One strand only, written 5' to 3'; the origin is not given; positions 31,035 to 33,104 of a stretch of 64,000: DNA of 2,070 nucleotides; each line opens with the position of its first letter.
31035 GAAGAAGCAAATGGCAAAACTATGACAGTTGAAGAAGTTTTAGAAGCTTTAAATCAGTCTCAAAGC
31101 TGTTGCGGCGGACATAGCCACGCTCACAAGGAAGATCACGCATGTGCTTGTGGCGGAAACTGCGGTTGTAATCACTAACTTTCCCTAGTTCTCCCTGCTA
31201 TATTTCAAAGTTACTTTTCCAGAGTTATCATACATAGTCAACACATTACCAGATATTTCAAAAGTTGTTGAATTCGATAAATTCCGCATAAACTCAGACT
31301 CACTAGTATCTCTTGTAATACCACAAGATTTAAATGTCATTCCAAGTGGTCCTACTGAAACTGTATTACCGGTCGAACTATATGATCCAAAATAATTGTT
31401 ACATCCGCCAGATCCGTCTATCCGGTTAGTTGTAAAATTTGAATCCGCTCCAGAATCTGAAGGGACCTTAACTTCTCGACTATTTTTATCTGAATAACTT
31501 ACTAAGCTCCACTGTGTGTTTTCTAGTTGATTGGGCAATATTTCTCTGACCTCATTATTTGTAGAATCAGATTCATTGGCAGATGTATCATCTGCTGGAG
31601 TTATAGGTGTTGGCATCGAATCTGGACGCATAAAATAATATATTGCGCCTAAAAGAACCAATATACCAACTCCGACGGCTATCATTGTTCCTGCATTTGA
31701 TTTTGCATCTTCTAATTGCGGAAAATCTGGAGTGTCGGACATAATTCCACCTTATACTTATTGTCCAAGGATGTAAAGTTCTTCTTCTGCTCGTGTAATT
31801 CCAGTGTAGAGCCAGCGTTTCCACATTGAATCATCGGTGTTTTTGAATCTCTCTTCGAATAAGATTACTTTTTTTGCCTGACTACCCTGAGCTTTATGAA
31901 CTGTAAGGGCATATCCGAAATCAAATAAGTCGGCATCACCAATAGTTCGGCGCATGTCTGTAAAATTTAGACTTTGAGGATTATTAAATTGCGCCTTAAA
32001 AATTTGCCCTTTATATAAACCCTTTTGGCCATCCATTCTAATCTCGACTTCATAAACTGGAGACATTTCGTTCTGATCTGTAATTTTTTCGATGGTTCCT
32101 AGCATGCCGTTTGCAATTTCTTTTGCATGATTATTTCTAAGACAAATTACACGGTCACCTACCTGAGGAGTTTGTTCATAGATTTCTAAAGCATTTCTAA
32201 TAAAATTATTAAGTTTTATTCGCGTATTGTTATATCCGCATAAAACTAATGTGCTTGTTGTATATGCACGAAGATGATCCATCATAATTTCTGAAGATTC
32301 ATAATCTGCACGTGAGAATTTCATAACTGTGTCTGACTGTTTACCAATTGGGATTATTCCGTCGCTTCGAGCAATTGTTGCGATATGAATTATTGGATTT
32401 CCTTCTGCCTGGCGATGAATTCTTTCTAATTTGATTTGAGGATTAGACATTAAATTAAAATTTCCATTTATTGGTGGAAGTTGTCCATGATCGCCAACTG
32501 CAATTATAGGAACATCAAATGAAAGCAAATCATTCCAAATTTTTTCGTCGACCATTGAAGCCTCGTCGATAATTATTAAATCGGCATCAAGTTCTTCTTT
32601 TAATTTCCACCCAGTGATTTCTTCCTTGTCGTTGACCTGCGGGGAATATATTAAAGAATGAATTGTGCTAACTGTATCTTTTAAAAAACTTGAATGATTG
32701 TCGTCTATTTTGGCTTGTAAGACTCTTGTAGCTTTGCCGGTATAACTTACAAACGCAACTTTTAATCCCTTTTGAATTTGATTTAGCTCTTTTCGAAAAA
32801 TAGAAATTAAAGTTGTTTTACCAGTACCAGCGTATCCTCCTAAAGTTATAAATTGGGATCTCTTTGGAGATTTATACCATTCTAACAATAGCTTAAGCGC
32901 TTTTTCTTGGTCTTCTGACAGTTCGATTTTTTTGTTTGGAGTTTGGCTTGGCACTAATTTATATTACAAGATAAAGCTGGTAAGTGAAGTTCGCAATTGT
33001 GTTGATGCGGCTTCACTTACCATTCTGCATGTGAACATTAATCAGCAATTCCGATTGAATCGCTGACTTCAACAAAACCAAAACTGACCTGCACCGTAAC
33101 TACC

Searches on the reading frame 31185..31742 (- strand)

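Call 49: search_protein_families(library=pfam, proteins=[window:31185-31742:-], max_evalue=0.001)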
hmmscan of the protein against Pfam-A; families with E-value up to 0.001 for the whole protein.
window:31185-31742:- (185 aa): 1 family
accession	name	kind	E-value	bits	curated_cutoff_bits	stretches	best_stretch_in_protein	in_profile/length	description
PF03724.22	META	-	7.5e-19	68.2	24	1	71-181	2-108/109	META domain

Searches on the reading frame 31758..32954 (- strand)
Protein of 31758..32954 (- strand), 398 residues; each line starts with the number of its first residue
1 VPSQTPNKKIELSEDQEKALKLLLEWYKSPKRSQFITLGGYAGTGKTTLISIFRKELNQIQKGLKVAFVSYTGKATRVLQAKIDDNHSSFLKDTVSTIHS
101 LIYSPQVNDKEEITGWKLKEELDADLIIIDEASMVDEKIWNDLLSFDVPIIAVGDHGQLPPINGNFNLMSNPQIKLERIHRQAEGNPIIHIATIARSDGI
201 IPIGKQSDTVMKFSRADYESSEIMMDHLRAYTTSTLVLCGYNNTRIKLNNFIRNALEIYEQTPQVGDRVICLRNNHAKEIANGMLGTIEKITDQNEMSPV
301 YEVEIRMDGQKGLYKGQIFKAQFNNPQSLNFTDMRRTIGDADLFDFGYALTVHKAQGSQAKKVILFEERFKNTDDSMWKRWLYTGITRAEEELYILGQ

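Call 49: search_protein_families(library=pfam, proteins=[window:31758-32954:-], max_evalue=0.001)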
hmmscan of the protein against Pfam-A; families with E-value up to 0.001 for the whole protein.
window:31758-32954:- (398 aa): 14 families
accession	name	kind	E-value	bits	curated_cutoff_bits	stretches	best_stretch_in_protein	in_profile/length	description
PF13604.12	AAA_30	-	1.2e-19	71.2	27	1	12-186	2-159/191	AAA domain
PF13245.12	AAA_19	-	1e-18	68.2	25.1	1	33-162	11-132/134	AAA domain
PF13538.12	UvrD_C_2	-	5.6e-16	58.6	27.4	1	347-395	2-51/52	UvrD-like helicase C-terminal domain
PF01443.25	Viral_helicase1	-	2.9e-08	34.3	21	0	341-396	178-227/228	Viral superfamily 1 RNA helicase core domain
PF05970.20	PIF1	-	1.1e-07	32.2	25.9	1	12-143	2-122/223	PIF1-like helicase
PF09848.15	SLFN-g3_helicase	-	1.1e-07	31.9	24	1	36-134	4-90/354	Schlafen group 3, DNA/RNA helicase domain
PF18335.7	SH3_13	-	2.2e-07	31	41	1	254-296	17-59/65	ATP-dependent RecD-like DNA helicase SH3 domain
PF13401.12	AAA_22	-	3.7e-06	27.7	27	1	33-147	5-108/130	AAA domain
PF03266.21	NTPase_1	-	3.7e-06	27.3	23.9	1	36-132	2-104/168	NTPase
PF24883.2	NPHP3_N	-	4.5e-05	24.1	24.8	1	24-80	13-69/164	Nephrocystin 3, N-terminal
PF13086.12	AAA_11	-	0.00014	22.2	27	0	123-162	213-253/257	AAA domain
PF13191.12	AAA_16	-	0.00032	21.7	32.6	1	17-86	9-85/167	AAA ATPase domain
PF03308.22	MeaB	-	0.0007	19.1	23.1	0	13-69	13-67/273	Methylmalonyl Co-A mutase-associated GTPase MeaB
PF00580.27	UvrD-helicase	-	0.00085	19.5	23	0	42-121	22-99/271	UvrD/REP helicase N-terminal domain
